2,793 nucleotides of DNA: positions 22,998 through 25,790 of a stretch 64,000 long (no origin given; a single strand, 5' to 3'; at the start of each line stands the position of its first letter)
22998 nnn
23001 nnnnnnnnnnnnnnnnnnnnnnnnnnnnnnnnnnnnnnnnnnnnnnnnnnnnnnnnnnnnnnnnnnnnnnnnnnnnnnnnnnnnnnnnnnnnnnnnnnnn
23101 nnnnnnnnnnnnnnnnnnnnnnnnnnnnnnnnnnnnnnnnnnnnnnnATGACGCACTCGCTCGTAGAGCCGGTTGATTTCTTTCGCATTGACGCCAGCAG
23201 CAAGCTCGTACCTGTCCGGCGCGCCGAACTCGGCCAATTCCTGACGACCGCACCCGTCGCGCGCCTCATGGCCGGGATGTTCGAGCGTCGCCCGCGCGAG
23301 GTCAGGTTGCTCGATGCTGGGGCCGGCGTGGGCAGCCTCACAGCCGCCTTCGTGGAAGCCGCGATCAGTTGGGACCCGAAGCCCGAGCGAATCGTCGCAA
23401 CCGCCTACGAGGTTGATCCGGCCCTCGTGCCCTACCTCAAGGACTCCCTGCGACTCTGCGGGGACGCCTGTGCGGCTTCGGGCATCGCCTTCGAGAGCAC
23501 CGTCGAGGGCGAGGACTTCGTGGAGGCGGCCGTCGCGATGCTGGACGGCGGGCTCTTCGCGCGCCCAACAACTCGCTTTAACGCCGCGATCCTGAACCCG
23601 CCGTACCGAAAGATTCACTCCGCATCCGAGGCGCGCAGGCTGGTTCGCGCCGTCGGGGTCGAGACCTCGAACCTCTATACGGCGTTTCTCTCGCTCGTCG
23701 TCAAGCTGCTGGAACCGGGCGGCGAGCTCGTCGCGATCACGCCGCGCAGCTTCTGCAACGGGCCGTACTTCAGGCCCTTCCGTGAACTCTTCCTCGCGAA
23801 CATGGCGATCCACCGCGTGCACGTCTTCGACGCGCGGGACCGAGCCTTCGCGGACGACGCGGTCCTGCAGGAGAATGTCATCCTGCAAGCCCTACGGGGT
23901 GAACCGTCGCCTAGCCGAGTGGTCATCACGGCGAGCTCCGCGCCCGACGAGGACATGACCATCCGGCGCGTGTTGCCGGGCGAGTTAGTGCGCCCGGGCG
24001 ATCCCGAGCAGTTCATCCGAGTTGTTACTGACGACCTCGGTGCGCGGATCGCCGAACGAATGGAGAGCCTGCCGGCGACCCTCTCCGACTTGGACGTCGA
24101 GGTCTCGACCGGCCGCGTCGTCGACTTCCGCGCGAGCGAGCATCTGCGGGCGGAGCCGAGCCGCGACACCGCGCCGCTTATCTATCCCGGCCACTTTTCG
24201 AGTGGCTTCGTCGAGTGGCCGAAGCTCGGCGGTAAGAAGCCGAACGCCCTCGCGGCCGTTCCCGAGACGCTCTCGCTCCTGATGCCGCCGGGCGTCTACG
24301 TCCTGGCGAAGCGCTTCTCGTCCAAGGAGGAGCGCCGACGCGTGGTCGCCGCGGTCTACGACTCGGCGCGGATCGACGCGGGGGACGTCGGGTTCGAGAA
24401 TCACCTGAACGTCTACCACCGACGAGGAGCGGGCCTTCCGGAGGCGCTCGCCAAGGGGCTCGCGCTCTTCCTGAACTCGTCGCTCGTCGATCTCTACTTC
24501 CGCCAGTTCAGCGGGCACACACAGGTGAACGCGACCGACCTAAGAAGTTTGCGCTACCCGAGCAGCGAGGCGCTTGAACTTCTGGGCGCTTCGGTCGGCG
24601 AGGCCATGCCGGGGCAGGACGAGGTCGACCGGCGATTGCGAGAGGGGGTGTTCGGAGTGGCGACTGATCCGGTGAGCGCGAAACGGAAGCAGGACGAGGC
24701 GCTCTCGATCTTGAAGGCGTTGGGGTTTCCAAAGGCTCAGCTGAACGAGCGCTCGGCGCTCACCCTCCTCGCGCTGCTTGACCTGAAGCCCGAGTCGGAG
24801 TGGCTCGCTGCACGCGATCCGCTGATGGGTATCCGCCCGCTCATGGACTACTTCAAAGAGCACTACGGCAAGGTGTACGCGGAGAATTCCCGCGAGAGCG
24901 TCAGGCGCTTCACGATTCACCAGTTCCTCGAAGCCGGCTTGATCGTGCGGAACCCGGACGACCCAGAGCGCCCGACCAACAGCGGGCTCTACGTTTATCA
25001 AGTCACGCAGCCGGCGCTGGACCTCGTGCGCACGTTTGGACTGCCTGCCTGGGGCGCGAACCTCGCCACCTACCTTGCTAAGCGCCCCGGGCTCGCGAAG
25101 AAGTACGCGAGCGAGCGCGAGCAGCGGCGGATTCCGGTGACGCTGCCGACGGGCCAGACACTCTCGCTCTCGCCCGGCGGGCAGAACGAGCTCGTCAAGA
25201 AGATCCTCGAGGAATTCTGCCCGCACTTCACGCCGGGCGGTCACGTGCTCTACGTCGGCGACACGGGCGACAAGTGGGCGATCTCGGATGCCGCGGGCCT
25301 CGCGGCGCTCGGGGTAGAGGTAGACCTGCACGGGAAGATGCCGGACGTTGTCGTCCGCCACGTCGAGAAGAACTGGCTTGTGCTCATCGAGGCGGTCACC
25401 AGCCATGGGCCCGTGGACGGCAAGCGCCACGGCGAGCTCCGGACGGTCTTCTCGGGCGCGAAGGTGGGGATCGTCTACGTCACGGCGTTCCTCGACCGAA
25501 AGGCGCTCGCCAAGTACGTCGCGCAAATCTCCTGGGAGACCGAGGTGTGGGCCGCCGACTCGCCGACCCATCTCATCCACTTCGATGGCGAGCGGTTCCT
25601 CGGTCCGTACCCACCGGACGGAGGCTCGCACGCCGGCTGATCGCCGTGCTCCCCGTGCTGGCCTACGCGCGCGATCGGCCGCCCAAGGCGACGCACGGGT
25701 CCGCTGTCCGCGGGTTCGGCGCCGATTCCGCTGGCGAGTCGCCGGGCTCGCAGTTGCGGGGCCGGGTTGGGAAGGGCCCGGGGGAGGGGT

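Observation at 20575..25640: E2-only CBASS translationally coupled to a single-chain methylase/PstI-type nuclease: a four-gene composite defence operon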

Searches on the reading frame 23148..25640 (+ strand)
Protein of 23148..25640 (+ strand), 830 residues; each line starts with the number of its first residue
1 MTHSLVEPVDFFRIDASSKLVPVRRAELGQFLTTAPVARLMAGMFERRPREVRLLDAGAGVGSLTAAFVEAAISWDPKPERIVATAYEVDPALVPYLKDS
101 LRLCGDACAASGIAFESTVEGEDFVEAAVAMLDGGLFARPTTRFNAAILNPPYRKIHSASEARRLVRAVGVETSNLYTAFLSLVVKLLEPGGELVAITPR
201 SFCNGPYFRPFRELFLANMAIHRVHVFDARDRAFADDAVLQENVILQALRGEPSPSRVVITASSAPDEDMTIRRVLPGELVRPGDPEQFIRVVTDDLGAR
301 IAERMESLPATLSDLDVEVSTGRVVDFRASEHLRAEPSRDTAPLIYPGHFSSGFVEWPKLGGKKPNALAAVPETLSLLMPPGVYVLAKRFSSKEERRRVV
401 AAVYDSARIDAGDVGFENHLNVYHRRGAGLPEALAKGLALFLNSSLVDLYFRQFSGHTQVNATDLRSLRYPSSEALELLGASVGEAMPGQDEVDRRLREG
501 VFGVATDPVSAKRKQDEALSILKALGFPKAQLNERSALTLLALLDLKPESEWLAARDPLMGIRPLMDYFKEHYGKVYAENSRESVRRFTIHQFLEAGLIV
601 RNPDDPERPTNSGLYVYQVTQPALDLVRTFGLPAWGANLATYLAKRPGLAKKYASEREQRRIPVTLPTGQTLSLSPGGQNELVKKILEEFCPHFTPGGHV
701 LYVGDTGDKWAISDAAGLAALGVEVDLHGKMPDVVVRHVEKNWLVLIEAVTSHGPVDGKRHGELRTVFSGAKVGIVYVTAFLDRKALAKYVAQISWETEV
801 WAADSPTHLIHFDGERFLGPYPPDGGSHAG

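Call 6: search_protein_families(library=pfam, proteins=[window:23148-25640:+], max_evalue=0.01)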
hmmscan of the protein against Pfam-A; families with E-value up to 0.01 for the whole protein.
window:23148-25640:+ (830 aa): 3 families
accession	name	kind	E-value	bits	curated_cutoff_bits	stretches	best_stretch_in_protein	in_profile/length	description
PF06616.17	BsuBI_PstI_RE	-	5.8e-60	201.6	27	1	662-815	1-154/154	BsuBI/PstI restriction endonuclease domain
PF17728.7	BsuBI_PstI_RE_N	-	4.3e-48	163.1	27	1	514-650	3-139/140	BsuBI/PstI restriction endonuclease HTH domain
PF07669.17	Eco57I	-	4e-10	40.5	25.3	1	142-229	73-166/171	Eco57I restriction-modification methylase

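Call 7: search_protein_families(library=padloc, proteins=[window:23148-25640:+], max_evalue=0.01)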
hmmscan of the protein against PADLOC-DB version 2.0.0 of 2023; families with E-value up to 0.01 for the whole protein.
window:23148-25640:+ (830 aa): 23 families
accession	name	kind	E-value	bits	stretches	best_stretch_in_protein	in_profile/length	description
PDLC03359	MTase_II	-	2.3e-262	871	1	3-821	10-839/840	Type II methyltransferase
PDLC03227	MTase_II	-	3.4e-161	535.5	1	6-498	5-485/494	Type II methyltransferase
PDLC03420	REase_II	-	1.1e-126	420.2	1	514-821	8-315/317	Type II restriction enzyme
PDLC03412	REase_II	-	4.5e-47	158.9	1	517-818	16-322/324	Type II restriction enzyme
PDLC03338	MTase_II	-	2.5e-42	143.4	1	140-486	242-584/604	Type II methyltransferase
PDLC04134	mad2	-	2.2e-17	61.1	1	26-231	268-429/492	mads_2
PDLC03589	REase_II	-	2.9e-16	57.4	1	573-812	92-347/364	Type II restriction enzyme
PDLC03219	MTase_II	-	1.6e-09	34.7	1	26-228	48-241/504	Type II methyltransferase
PDLC03282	MTase_II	-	2.7e-07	28.2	1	142-252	79-188/386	Type II methyltransferase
PDLC03267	MTase_II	-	1.6e-06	25.3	1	115-262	86-229/539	Type II methyltransferase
PDLC03248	MTase_II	-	2.5e-06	24.5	1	25-236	6-184/521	Type II methyltransferase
PDLC03293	MTase_II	-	5e-06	23.5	1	119-226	72-189/427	Type II methyltransferase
PDLC03335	MTase_II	-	1.9e-05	21.5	1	142-232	194-287/607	Type II methyltransferase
PDLC03222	MTase_II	-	0.00017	18.3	1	20-240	124-330/602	Type II methyltransferase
PDLC03719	oMTase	-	0.00019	18.5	1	122-228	91-194/387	orphan methyltransferase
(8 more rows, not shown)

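Call 8: search_protein_families(library=ncbifam, proteins=[window:23148-25640:+], max_evalue=0.01)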
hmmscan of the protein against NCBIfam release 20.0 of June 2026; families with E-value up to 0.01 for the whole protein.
window:23148-25640:+ (830 aa): 3 families
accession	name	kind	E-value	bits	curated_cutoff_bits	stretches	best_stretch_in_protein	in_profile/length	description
TIGR02987.1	met_A_Alw26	exception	1.3e-05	24.2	353.5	0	173-247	172-245/523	Alw26I/Eco31I/Esp3I family type II restriction adenine-specific DNA-methyltransferase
NF033455.1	BREX_6_MTaseX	exception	0.00097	16.7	900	1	143-246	554-653/1319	BREX-6 system adenine-specific DNA-methyltransferase PglX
NF033452.1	BREX_1_MTaseX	exception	0.0038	15.1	500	1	142-230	506-596/1210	BREX-1 system adenine-specific DNA-methyltransferase PglX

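Call 14: find_homologous_proteins(query=window:23148-25640:+, max_evalue=1e-20)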
Query window:23148-25640:+ (830 aa): 8000 proteins with E <= 1e-20 among 8000 candidates; the best 120 are listed.
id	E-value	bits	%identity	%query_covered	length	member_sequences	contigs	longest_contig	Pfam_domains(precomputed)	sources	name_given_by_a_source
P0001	0.0e+0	1871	100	100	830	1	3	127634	PF07669.18,PF17728.8,PF06616.18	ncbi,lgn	-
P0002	0.0e+0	1442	78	99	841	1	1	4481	PF07669.18,PF17728.8,PF06616.18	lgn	-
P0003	0.0e+0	1343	72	99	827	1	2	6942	PF07669.18,PF17728.8,PF06616.18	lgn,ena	-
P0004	0.0e+0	1217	66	99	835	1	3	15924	PF07669.18,PF17728.8,PF06616.18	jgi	-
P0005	0.0e+0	1180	63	99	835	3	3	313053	PF07669.18,PF17728.8,PF06616.18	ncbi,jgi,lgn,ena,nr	ncbi:Type-2 restriction enzyme AplI [Myxococcaceae bacterium]|jgi:adenine-specific DNA-methyltransfe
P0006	0.0e+0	1180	65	99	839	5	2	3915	PF07669.18,PF17728.8,PF06616.18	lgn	-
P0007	0.0e+0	1155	63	99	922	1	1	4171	PF02384.23,PF07669.18,PF17728.8,PF06616.18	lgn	-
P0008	0.0e+0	1142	63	99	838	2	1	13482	PF02384.23,PF07669.18,PF17728.8,PF06616.18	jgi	jgi:adenine-specific DNA-methyltransferase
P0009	0.0e+0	1140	63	99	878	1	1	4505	PF07669.18,PF17728.8,PF06616.18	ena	-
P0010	0.0e+0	1128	62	99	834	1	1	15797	PF07669.18,PF17728.8,PF06616.18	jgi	jgi:adenine-specific DNA-methyltransferase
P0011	0.0e+0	1123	61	99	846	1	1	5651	PF07669.18,PF17728.8,PF06616.18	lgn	-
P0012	0.0e+0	1121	61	98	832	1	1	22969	PF07669.18,PF17728.8,PF06616.18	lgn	-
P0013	0.0e+0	1113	62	98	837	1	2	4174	PF07669.18,PF17728.8,PF06616.18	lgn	-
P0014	0.0e+0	1108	60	98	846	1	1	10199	PF07669.18,PF17728.8,PF06616.18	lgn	-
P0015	0.0e+0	1104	61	98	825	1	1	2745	PF07669.18,PF17728.8,PF06616.18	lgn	-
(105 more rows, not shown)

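Call 16: find_encoding_contigs(protein=P0001, flank=10000, max_places=6)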
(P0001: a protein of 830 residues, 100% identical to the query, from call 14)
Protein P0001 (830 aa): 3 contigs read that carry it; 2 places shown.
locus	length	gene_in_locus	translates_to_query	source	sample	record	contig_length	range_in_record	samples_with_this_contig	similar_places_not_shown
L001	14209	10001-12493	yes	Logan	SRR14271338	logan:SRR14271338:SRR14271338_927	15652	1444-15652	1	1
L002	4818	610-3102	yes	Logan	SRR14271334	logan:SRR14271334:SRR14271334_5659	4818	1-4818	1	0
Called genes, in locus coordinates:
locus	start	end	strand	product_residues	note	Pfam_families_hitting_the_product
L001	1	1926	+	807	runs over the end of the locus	PF27097:VirB4_TrbE_N, PF03135:CagE_TrbE_VirB, PF19044:P-loop_TraG (weak)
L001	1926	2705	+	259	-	-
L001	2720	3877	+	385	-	PF04610:TrbL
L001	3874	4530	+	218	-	PF04335:VirB8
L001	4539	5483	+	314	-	PF03524:CagX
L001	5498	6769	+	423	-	PF03743:TrbI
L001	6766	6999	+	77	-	PF10038:DUF2274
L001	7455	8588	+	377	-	PF18144:SMODS, PF21654:DncV-like_NTFase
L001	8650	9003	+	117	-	PF26395:E2-CBASS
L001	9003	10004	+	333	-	PF01734:Patatin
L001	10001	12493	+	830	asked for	PF07669:Eco57I, PF17728:BsuBI_PstI_RE_N, PF06616:BsuBI_PstI_RE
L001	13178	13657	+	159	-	PF04002:RadC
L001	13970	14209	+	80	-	?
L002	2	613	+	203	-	?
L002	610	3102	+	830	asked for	PF07669:Eco57I, PF17728:BsuBI_PstI_RE_N, PF06616:BsuBI_PstI_RE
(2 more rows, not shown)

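Call 17: find_encoding_contigs(protein=P0002, flank=10000, max_places=4)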
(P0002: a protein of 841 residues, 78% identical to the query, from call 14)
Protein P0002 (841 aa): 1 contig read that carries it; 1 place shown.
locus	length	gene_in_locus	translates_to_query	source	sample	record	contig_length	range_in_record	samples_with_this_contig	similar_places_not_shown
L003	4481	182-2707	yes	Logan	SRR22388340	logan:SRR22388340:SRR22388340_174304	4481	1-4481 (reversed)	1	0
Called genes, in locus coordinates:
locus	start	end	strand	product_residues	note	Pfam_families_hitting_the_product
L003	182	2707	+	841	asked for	PF07669:Eco57I, PF17728:BsuBI_PstI_RE_N, PF06616:BsuBI_PstI_RE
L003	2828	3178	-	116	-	-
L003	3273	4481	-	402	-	?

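Call 18: find_encoding_contigs(protein=P0003, flank=10000, max_places=4)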
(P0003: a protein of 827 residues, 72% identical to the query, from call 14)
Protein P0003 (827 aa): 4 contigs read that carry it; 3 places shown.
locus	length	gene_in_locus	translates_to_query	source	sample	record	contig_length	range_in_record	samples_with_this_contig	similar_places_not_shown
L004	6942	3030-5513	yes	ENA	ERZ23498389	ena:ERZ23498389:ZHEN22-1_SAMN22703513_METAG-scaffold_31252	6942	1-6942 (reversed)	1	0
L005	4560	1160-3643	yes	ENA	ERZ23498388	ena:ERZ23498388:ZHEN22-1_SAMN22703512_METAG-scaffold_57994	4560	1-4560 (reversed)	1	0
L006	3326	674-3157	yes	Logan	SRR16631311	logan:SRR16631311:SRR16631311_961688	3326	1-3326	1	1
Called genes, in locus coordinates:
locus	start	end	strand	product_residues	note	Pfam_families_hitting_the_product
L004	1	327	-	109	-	?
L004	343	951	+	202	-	PF02798:GST_N, PF13417:GST_N_3, PF13409:GST_N_2, PF13410:GST_C_2 (weak)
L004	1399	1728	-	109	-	-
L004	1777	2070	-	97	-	-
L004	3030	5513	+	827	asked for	PF07669:Eco57I, PF17728:BsuBI_PstI_RE_N, PF06616:BsuBI_PstI_RE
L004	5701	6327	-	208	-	PF01582:TIR, PF13676:TIR_2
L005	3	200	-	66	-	?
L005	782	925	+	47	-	-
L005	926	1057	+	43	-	-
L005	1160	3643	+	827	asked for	PF07669:Eco57I, PF17728:BsuBI_PstI_RE_N, PF06616:BsuBI_PstI_RE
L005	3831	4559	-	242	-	?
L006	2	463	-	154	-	?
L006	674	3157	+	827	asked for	PF07669:Eco57I, PF17728:BsuBI_PstI_RE_N, PF06616:BsuBI_PstI_RE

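Call 26: find_related_loci(query=window:23148-25640:+, collection=metagenome_contigs, flank=6000)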
Query window:23148-25640:+ (830 aa) in metagenome_contigs; peptide patterns used: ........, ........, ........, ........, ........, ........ (x = any residue, [..] = any of these).
271 stretches matched a pattern; 34 encode a relative of the query (tblastn E <= 1e-3); 34 distinct loci.
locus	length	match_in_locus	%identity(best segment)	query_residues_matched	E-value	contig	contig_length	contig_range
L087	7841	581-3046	59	5-821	0e+0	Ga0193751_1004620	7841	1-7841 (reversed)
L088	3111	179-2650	55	1-821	0e+0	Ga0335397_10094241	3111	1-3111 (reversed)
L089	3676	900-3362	52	4-822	0e+0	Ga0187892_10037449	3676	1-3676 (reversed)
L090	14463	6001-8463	52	4-822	0e+0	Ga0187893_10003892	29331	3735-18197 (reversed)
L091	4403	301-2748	49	17-824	0e+0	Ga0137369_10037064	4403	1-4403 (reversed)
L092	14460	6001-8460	49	13-824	0e+0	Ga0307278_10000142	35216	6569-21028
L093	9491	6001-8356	51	25-821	0e+0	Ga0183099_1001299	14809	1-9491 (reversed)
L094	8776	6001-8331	48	25-821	0e+0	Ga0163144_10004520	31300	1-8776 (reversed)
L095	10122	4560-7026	42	6-821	0e+0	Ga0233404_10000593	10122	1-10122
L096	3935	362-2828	42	6-821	0e+0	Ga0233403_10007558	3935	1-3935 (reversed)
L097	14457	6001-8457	43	4-821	0e+0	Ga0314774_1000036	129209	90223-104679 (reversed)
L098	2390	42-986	64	507-821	2e-134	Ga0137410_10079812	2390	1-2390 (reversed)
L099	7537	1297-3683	44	5-821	1e-116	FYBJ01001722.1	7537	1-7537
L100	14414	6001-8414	55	24-822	0e+0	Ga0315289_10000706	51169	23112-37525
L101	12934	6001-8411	45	4-821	0e+0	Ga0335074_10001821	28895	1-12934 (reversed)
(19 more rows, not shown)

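Call 44: search_dna_similar(query=window:23148-25637:+, collection=plasmids, mode=protein, max_rows=25)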
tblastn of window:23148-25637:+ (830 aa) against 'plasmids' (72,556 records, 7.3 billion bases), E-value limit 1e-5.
Records with a match: 206; places in all: 221; records where one place covers at least 80% of the query: 88.
Best place of each record, by identity: <60% 206.
By first word of the organism name: Xanthomonas 32; Burkholderia 25; Clostridium 24; Vibrio 20; Pseudomonas 15; Acinetobacter 12; Aeromonas 7; Rhizobium 5; Rhodopseudomonas 4; Pandoraea 3; and 41 more.
By predicted mobility (MOB-suite, as given by PLSDB): conjugative 87; non-mobilizable 66; mobilizable 53.
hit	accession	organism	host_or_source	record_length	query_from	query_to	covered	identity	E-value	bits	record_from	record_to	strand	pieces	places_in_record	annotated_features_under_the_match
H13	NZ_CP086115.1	Skermanella rosea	single cell,hydrocarbon-contaminated ...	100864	25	821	92%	53.3%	0e+0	756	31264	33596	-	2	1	Eco57I restriction-modification methylase domain-containing protein | BsuBI/PstI family type II restriction endonuclease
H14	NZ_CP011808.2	Pandoraea faecigallinarum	cell culture,chicken dung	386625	4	821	99%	49.3%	0e+0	720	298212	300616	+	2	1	Eco57I restriction-modification methylase domain-containing protein | BsuBI/PstI family type II restriction endonuclease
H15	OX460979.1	Serratia fonticola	bacterial strain isolated from fresh ...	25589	6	822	96%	50.2%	0e+0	732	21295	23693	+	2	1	none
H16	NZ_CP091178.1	Aeromonas caviae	-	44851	6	822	96%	50.2%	0e+0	732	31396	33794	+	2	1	Eco57I restriction-modification methylase domain-containing protein | BsuBI/PstI family type II restriction endonuclease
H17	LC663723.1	uncultured bacterium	-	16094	6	822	96%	50.2%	0e+0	732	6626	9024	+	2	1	SAM-dependent methyltransferase | type II restriction endonuclease BsuBI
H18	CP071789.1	Enterobacter cloacae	Homo sapiens,rectal swab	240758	6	822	96%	50.2%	0e+0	732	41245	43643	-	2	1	Eco57I restriction-modification methylase domain-containing protein | restriction endonuclease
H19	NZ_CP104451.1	Raoultella ornithinolytica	whole organism,wastewater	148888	6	822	96%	50.2%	0e+0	732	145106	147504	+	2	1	Eco57I restriction-modification methylase domain-containing protein | BsuBI/PstI family type II restriction endonuclease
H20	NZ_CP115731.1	Citrobacter braakii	-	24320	6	822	96%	50.2%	0e+0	732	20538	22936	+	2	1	Eco57I restriction-modification methylase domain-containing protein | BsuBI/PstI family type II restriction endonuclease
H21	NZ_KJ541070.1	Escherichia coli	Homo sapiens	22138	6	822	96%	50.2%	0e+0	732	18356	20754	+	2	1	Eco57I restriction-modification methylase domain-containing protein | BsuBI/PstI family type II restriction endonuclease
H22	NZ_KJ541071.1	Escherichia coli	Homo sapiens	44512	6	822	96%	50.2%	0e+0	732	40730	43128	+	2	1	Eco57I restriction-modification methylase domain-containing protein | BsuBI/PstI family type II restriction endonuclease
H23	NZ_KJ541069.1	Serratia marcescens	Homo sapiens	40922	6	822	96%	50.2%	0e+0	732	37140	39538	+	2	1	Eco57I restriction-modification methylase domain-containing protein | BsuBI/PstI family type II restriction endonuclease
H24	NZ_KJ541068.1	Serratia marcescens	Homo sapiens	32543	6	822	96%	50.2%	0e+0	732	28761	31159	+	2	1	Eco57I restriction-modification methylase domain-containing protein | BsuBI/PstI family type II restriction endonuclease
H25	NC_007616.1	Nitrosospira multiformis ATCC 25196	-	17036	2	829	98%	49.4%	0e+0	750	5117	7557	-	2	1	Eco57I restriction-modification methylase domain-containing protein | BsuBI/PstI family type II restriction endonuclease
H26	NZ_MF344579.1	Pseudomonas aeruginosa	-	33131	6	822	96%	50.0%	0e+0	732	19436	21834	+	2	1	Eco57I restriction-modification methylase domain-containing protein | BsuBI/PstI family type II restriction endonuclease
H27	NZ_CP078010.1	Pseudomonas aeruginosa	Homo sapiens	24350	6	822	96%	50.0%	0e+0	731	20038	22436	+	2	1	Eco57I restriction-modification methylase domain-containing protein | BsuBI/PstI family type II restriction endonuclease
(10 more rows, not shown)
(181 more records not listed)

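Call 63: find_encoding_contigs(protein=P0004, flank=6000, max_places=2)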
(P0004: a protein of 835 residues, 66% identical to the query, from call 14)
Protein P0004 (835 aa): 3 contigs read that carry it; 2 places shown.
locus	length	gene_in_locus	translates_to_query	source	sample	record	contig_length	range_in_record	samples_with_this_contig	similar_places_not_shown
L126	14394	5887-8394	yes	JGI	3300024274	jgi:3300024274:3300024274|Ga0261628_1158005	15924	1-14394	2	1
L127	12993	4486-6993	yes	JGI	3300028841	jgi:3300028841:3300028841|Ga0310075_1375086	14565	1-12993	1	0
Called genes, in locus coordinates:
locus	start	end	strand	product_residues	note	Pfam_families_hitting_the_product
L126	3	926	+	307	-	?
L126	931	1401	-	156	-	PF01814:Hemerythrin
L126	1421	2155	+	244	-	PF00027:cNMP_binding, PF13545:HTH_Crp_2, PF00325:Crp (weak)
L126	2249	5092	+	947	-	PF00384:Molybdopterin, PF01568:Molydop_binding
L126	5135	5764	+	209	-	PF01209:Ubie_methyltran, PF13489:Methyltransf_23, PF01728:FtsJ (weak), PF13847:Methyltransf_31, PF08241:Methyltransf_11, PF08242:Methyltransf_12, PF13649:Methyltransf_25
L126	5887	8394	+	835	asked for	PF07669:Eco57I, PF17728:BsuBI_PstI_RE_N, PF06616:BsuBI_PstI_RE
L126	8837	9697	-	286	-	PF21959:DUF6923 (faint), PF14339:DUF4394 (faint)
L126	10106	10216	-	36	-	-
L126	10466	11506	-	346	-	PF13187:Fer4_9 (faint), PF12797:Fer4_2 (faint), PF13237:Fer4_10 (faint), PF12838:Fer4_7 (weak), PF13247:Fer4_11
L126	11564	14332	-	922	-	PF00384:Molybdopterin, PF01568:Molydop_binding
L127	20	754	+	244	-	PF00027:cNMP_binding, PF13545:HTH_Crp_2, PF00325:Crp (weak)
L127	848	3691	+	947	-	PF00384:Molybdopterin, PF01568:Molydop_binding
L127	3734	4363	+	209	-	PF01209:Ubie_methyltran, PF13489:Methyltransf_23, PF01728:FtsJ (weak), PF13847:Methyltransf_31, PF08241:Methyltransf_11, PF08242:Methyltransf_12, PF13649:Methyltransf_25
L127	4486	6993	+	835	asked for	PF07669:Eco57I, PF17728:BsuBI_PstI_RE_N, PF06616:BsuBI_PstI_RE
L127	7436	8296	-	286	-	PF21959:DUF6923 (faint), PF14339:DUF4394 (faint)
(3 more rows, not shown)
